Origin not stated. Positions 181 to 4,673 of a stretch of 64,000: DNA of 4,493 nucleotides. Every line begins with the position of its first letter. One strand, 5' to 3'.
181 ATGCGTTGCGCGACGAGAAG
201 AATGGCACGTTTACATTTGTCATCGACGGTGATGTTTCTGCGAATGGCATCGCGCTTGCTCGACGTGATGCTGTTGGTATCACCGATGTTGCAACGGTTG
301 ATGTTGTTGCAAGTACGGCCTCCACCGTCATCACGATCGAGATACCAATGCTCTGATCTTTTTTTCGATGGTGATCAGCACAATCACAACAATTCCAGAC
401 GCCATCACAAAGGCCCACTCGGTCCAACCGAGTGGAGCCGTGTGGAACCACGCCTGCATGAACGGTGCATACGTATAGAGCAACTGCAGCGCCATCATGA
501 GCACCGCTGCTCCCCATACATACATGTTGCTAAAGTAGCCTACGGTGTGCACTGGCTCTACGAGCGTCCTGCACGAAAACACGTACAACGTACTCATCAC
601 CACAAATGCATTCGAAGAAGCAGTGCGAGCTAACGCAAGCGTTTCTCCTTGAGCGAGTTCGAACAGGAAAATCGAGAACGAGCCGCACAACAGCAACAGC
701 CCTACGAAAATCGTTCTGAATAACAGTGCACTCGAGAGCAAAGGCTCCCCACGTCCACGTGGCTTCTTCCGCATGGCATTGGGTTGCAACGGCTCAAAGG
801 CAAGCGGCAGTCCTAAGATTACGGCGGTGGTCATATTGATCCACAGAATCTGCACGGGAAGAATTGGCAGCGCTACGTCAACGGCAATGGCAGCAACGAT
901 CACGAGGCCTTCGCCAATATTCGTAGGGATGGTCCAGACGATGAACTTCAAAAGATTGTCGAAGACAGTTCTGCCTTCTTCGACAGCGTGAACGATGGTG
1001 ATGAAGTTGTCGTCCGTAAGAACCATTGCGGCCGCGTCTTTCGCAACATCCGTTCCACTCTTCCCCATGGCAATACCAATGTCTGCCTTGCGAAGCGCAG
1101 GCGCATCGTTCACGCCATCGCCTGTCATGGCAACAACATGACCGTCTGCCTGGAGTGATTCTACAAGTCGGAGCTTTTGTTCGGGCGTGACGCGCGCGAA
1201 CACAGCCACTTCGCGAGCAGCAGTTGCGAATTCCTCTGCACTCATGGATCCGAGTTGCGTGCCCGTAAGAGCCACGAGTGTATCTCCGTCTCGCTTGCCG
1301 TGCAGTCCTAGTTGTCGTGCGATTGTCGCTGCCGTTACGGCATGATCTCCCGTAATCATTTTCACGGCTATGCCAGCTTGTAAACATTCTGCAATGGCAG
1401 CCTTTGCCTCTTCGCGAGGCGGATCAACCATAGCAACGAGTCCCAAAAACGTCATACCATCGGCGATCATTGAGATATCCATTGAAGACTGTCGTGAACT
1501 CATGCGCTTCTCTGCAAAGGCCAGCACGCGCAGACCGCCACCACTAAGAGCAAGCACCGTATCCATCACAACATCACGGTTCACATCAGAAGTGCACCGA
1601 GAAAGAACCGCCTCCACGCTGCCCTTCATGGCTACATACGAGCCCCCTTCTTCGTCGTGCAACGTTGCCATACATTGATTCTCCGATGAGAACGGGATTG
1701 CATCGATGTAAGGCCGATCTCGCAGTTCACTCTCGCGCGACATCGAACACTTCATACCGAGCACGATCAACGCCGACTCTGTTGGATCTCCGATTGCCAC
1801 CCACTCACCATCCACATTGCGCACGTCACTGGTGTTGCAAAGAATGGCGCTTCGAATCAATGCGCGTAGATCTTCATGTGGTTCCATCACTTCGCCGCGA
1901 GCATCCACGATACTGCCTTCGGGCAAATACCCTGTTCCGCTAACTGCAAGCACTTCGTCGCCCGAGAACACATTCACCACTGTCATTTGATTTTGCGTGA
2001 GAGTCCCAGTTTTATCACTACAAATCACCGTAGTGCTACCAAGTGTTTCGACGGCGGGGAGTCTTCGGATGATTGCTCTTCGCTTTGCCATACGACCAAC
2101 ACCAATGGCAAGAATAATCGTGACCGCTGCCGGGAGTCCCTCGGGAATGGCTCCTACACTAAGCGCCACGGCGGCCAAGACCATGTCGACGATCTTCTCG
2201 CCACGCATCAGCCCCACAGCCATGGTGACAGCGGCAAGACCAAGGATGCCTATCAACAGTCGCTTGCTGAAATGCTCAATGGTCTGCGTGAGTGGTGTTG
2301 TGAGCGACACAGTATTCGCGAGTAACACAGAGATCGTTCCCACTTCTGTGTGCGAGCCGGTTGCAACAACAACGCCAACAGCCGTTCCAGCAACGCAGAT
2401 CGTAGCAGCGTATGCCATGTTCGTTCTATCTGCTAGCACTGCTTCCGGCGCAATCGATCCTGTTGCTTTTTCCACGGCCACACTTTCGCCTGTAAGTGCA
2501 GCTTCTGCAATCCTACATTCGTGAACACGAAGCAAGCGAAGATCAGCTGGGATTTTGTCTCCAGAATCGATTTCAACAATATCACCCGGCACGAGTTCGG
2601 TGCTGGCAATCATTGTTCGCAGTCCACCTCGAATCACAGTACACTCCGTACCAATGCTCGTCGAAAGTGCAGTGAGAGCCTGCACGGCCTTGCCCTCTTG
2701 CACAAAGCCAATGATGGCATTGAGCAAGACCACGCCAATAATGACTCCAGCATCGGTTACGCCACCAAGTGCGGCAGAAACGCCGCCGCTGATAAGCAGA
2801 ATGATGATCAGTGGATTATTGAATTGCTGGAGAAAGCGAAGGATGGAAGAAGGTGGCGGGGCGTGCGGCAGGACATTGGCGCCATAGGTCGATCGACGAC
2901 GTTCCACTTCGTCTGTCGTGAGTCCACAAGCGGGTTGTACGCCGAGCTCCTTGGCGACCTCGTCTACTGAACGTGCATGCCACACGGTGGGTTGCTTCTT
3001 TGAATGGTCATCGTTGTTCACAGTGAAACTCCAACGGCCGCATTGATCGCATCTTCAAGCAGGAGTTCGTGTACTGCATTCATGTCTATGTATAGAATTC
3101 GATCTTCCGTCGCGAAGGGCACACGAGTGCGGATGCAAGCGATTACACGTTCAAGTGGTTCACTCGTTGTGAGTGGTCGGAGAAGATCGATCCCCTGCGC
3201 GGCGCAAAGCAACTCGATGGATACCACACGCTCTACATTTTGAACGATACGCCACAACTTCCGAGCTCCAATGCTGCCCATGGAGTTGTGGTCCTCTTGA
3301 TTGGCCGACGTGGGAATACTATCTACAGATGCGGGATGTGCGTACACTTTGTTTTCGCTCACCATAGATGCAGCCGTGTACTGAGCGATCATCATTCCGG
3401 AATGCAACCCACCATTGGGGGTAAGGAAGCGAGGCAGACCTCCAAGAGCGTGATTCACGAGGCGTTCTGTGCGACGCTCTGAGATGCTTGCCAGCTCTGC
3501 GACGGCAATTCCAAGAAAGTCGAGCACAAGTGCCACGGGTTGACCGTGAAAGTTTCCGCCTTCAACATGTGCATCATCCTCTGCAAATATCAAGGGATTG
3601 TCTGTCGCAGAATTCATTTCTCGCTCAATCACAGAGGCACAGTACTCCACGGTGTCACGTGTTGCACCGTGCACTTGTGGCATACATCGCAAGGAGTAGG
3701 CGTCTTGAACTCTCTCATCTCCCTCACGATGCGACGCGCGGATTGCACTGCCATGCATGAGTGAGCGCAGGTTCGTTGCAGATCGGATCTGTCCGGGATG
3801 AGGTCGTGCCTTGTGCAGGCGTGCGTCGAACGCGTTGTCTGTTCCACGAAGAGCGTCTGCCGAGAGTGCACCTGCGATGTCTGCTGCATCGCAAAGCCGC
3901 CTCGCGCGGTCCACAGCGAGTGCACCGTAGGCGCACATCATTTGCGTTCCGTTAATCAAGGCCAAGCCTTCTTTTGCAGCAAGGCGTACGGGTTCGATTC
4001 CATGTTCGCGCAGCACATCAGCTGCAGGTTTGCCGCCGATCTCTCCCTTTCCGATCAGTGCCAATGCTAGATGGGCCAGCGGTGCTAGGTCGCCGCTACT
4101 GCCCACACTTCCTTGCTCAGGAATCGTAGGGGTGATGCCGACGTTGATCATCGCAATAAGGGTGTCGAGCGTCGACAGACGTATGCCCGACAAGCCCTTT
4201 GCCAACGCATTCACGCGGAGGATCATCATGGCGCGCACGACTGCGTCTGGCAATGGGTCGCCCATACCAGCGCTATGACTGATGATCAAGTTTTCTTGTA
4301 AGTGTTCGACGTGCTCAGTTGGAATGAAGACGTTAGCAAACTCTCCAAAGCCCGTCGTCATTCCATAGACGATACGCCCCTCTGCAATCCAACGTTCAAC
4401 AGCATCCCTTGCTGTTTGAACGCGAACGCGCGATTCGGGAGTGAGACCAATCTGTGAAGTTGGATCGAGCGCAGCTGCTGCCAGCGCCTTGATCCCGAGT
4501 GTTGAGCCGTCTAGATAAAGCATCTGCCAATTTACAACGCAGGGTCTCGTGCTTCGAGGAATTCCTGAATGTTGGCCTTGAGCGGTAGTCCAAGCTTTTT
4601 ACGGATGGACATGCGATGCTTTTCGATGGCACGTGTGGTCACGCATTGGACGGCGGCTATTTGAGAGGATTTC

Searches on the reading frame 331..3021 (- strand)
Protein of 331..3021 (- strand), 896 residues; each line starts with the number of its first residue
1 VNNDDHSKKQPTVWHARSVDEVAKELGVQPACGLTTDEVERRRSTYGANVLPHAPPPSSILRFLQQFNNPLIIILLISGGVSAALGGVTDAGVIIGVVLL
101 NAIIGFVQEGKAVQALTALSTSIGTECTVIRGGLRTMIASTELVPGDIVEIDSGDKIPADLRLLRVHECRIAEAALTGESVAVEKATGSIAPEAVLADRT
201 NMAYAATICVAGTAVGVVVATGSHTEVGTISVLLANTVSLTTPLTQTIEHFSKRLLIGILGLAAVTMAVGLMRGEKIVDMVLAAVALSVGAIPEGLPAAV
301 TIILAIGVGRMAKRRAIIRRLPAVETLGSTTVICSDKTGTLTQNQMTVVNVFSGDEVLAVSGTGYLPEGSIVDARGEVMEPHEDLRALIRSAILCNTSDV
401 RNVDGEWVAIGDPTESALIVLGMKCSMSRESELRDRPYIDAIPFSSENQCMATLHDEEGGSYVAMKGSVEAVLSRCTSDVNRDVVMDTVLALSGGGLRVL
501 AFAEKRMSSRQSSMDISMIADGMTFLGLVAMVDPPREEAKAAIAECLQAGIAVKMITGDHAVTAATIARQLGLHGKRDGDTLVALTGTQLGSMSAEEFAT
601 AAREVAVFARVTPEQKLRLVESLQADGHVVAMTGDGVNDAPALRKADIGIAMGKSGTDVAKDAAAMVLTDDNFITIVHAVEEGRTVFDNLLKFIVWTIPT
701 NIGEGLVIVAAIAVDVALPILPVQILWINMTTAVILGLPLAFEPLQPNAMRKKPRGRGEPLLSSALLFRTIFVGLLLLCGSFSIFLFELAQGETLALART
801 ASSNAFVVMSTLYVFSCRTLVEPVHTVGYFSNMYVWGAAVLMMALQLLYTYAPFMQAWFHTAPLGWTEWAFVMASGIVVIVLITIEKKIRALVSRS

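Call 36: search_protein_families(library=pfam, proteins=[window:331-3021:-], max_evalue=0.00001)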
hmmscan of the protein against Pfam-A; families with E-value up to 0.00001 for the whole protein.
window:331-3021:- (896 aa): 5 families
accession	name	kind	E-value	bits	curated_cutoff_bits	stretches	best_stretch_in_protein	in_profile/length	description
PF00122.25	E1-E2_ATPase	-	8.8e-45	152.9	28.1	1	125-314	5-181/181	E1-E2 ATPase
PF00689.26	Cation_ATPase_C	-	4e-42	144.4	27.3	1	718-889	2-175/175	Cation transporting ATPase, C-terminus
PF00690.31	Cation_ATPase_N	-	4.7e-23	81.1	20.4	1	14-82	1-69/69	Cation transporter/ATPase, N-terminus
PF13246.12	Cation_ATPase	-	2.4e-18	66.4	21.7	1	393-478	1-90/91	Cation transport ATPase (P-type)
PF00702.32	Hydrolase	-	1.1e-16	62.3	26.4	1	524-647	86-191/191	haloacid dehalogenase-like hydrolase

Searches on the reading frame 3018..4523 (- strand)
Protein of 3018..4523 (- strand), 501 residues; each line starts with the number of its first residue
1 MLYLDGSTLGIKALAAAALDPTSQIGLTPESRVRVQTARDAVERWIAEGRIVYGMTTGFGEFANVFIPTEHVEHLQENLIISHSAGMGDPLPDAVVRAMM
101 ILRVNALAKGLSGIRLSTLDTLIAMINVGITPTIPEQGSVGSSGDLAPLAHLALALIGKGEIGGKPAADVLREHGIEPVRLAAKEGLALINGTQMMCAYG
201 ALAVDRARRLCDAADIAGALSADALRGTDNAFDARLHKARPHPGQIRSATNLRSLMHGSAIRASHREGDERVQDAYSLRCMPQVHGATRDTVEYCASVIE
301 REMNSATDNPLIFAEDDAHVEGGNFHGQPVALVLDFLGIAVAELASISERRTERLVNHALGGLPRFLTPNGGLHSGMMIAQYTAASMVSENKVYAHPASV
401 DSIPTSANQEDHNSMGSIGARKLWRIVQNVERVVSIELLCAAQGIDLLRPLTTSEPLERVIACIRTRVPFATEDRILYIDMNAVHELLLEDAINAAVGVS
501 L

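Call 36: search_protein_families(library=pfam, proteins=[window:3018-4523:-], max_evalue=0.00001)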
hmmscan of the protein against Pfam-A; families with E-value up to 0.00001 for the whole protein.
window:3018-4523:- (501 aa): 1 family
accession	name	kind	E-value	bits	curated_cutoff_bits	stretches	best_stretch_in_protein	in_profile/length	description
PF00221.24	Lyase_aromatic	-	2.6e-196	653.3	27.3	1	11-465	3-465/466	Aromatic amino acid lyase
